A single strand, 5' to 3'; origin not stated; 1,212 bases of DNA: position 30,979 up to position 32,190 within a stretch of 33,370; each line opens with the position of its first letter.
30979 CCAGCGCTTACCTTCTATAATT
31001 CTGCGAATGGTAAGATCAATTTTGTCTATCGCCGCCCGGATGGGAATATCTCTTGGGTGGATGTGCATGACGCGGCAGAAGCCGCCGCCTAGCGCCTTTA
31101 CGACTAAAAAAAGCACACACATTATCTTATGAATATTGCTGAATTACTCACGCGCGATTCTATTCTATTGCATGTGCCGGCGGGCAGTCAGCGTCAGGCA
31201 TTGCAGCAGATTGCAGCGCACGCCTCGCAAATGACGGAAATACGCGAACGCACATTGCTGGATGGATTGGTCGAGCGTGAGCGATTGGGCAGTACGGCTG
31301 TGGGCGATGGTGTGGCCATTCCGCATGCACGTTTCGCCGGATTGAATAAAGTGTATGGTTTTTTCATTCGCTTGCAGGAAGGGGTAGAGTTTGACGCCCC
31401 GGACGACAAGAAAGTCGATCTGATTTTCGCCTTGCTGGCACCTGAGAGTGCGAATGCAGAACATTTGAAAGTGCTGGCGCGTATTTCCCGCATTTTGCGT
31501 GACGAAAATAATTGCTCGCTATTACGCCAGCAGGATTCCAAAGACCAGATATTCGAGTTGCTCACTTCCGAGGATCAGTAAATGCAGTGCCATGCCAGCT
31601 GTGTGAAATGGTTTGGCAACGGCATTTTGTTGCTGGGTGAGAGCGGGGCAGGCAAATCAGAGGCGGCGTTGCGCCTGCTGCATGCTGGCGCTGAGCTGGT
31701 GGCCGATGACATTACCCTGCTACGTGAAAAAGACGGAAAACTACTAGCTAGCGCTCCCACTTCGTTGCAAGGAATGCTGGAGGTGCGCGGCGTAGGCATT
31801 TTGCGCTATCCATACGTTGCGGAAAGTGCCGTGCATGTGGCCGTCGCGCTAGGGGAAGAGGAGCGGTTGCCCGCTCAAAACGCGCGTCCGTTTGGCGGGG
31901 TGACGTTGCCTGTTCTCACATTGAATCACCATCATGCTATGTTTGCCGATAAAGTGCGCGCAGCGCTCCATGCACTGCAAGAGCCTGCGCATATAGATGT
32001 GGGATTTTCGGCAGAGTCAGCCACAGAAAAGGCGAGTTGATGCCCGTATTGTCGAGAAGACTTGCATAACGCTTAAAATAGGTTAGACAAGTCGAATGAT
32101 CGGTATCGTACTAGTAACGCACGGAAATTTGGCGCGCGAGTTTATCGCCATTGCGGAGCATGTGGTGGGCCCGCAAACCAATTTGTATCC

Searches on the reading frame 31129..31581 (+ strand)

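Call 8: search_protein_families(library=pfam, proteins=[window:31129-31581:+], max_evalue=0.001)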
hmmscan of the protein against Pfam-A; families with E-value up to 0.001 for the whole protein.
window:31129-31581:+ (150 aa): 1 family
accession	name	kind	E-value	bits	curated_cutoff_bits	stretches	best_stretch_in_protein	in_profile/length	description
PF00359.27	PTS_EIIA_2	-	2.3e-34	118.9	27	1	6-146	2-142/144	Phosphoenolpyruvate-dependent sugar phosphotransferase system, EIIA 2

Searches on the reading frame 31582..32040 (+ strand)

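Call 8: search_protein_families(library=pfam, proteins=[window:31582-32040:+], max_evalue=0.001)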
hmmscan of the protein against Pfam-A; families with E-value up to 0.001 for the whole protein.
window:31582-32040:+ (152 aa): 1 family
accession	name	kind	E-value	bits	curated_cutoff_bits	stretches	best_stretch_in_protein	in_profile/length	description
PF07475.17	Hpr_kinase_C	-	6.1e-21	75.1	33.3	1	2-74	8-81/171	HPr Serine kinase C-terminal domain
